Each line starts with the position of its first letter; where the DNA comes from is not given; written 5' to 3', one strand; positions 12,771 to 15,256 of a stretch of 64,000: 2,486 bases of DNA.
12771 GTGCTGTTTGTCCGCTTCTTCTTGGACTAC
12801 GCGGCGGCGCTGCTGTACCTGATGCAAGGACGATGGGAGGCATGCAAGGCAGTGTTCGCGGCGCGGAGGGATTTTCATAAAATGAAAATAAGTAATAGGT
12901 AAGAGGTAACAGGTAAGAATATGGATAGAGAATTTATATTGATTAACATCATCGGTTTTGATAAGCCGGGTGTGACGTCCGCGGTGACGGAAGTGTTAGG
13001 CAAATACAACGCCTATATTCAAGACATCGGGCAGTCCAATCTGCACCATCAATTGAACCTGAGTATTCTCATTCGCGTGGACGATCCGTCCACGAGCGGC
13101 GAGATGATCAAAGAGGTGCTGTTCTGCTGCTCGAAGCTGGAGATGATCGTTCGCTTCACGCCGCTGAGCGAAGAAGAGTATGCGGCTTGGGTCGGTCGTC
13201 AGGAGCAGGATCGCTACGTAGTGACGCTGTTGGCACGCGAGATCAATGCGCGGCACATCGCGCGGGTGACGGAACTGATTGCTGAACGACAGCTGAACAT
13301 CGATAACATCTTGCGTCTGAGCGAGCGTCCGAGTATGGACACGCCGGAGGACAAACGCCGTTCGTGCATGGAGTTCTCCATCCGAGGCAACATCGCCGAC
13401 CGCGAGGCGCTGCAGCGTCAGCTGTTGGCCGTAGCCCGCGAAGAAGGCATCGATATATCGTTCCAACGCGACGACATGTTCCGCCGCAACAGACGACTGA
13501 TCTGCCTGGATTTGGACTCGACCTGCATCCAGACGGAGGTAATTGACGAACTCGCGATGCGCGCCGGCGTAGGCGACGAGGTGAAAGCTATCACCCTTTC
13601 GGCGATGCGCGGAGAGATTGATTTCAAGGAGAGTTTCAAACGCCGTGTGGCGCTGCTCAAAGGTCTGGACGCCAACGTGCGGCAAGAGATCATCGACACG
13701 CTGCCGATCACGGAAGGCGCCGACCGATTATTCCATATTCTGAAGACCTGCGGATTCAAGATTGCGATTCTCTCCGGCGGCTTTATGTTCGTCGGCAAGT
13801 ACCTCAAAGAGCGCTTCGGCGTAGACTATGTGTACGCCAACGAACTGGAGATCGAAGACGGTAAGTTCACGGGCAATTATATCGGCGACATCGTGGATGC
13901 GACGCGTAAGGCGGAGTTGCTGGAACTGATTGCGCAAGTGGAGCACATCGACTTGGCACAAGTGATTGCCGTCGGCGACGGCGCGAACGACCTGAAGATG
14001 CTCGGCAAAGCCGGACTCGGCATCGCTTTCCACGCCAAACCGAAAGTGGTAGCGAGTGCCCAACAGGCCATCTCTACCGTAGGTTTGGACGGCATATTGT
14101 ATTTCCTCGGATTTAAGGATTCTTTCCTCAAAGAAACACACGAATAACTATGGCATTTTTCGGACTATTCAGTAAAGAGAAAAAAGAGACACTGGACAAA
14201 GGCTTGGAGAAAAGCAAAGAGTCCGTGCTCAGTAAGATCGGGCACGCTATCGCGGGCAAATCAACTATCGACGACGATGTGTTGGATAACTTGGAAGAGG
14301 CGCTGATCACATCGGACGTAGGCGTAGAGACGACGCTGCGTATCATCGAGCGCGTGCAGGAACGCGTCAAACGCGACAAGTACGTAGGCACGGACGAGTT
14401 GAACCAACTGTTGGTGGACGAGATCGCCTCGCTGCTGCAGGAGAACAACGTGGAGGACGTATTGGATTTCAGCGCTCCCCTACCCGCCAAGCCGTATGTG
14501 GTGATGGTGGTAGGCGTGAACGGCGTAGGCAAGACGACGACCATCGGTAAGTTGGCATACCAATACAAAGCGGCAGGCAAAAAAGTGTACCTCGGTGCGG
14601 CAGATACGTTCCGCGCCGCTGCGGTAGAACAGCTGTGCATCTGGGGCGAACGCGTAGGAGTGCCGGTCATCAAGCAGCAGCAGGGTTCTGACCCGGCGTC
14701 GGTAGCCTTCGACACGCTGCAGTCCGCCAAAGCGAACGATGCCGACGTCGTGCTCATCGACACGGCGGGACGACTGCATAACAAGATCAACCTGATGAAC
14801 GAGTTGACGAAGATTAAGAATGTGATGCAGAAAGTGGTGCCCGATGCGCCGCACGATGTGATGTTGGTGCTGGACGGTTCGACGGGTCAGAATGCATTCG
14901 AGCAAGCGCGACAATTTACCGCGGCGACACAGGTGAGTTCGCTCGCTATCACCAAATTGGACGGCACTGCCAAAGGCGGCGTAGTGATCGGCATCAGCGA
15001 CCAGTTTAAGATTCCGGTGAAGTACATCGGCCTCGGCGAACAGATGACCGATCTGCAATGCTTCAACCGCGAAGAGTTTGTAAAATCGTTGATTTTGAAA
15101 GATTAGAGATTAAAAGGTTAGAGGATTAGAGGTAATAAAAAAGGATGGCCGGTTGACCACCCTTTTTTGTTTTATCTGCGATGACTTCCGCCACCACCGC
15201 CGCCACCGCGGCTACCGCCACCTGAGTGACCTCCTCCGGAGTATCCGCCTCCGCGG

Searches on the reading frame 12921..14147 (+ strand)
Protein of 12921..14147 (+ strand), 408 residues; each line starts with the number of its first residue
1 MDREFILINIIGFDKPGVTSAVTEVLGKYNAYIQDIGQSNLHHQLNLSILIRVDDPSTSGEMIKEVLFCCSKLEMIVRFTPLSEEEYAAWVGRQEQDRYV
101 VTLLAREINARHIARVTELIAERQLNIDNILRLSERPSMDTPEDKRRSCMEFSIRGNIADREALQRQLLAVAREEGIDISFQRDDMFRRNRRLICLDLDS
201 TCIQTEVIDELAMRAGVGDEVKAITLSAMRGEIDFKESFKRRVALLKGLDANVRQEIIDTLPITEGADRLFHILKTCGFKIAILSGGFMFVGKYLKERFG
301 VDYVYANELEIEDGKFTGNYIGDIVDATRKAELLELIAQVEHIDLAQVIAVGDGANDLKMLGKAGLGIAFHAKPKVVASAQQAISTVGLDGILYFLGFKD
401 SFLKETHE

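Call 7: search_protein_families(library=ncbifam, proteins=[window:12921-14147:+], max_evalue=0.00001)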
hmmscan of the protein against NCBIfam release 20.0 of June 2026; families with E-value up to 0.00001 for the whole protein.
window:12921-14147:+ (408 aa): 13 families
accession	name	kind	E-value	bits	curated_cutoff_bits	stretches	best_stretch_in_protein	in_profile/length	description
NF008350.0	PRK11133.1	equivalog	8.8e-77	258.4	413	1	163-396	82-315/324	phosphoserine phosphatase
TIGR00338.1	serB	equivalog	4.6e-76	255.2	144.15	1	178-396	1-219/219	phosphoserine phosphatase SerB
TIGR01488.1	HAD-SF-IB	subfamily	4.2e-30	105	45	1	193-362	1-175/177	HAD-IB family phosphatase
TIGR01491.1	HAD-SF-IB-PSPlk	hypoth_equivalog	3.4e-21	75.9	151.9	1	190-373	3-191/201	phosphoserine phosphatase-like hydrolase, archaeal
NF010109.0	PRK13582.1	equivalog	1.7e-16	60.5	133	1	193-386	3-185/205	bifunctional phosphoserine phosphatase/homoserine phosphotransferase ThrH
TIGR01490.1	HAD-SF-IB-hyp1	subfamily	6.4e-16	59.2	98.3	1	263-365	88-191/202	HAD-IB family hydrolase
TIGR02137.1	HSK-PSP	equivalog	2.6e-11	43.4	223.4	1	193-384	3-183/203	bifunctional phosphoserine phosphatase/homoserine phosphotransferase ThrH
TIGR00099.1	Cof-subfamily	subfamily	7.7e-11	42.1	137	1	316-396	175-256/256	Cof-type HAD-IIB family hydrolase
NF001220.0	PRK00194.1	equivalog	1.4e-10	41.4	74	0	6-66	4-64/90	ACT domain-containing protein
NF045966.1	YcsE_rel_Pase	equivalog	2e-09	37.3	220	1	308-395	172-258/265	YcsE-related riboflavin metabolism phosphatase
NF052360.1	HolPasePseu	equivalog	4.2e-09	36.4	280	1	249-382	76-209/218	histidinol-phosphatase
NF002245.0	PRK01158.1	equivalog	6.3e-07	28.9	198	1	327-378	155-206/233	phosphoglycolate phosphatase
TIGR01494.1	ATPase_P-type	subfamily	5.6e-06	25.1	62.3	1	330-376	374-416/478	HAD-IC family P-type ATPase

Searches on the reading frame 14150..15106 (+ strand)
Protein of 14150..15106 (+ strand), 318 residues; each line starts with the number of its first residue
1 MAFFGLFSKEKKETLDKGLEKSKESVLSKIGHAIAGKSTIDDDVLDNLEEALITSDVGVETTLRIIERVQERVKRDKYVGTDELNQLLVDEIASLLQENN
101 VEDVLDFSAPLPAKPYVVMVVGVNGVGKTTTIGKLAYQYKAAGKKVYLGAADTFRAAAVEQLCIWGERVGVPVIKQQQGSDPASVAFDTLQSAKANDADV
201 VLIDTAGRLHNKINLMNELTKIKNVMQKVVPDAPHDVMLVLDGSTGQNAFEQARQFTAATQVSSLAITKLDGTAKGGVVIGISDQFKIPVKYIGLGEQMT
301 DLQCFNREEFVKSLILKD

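Call 7: search_protein_families(library=ncbifam, proteins=[window:14150-15106:+], max_evalue=0.00001)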
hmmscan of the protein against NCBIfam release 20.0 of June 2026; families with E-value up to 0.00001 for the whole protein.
window:14150-15106:+ (318 aa): 12 families
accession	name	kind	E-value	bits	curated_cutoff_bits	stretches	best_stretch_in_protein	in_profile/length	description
TIGR00064.1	ftsY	equivalog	5.8e-106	353.8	260.7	1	40-314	2-278/279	signal recognition particle-docking protein FtsY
TIGR00959.1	ffh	equivalog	8.6e-63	212.6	473.2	1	33-311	14-290/428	signal recognition particle protein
TIGR01425.1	SRP54_euk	equivalog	1.3e-53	182.4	576.25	1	24-315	10-294/428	signal recognition particle protein SRP54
TIGR03499.1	FlhF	equivalog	3e-24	86.5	174.15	1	13-207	111-286/286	flagellar biosynthesis GTPase FlhF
NF011312.0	PRK14723.1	equivalog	9.5e-17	60.8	951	1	117-307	187-371/768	flagellar biosynthesis regulator FlhF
NF009367.0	PRK12724.1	equivalog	1.2e-16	60.7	718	1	23-298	138-397/433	flagellar biosynthesis regulator FlhF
NF009368.0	PRK12726.1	equivalog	6.8e-15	55.1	832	1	69-301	165-383/407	flagellar biosynthesis regulator FlhF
NF009366.0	PRK12723.1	equivalog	2e-14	53.5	585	1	10-299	80-351/388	flagellar biosynthesis regulator FlhF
NF011311.0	PRK14722.1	equivalog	1.3e-13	50.7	777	1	103-301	125-322/374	flagellar biosynthesis regulator FlhF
NF005230.0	PRK06731.1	equivalog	2.3e-12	46.8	553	1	117-293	88-255/281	flagellar biosynthesis regulator FlhF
NF011310.0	PRK14721.1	equivalog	4.6e-11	42.6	725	1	116-302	192-369/423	flagellar biosynthesis regulator FlhF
TIGR00231.1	small_GTP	domain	7.4e-06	25.8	42.5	0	114-219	2-72/164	GTP-binding protein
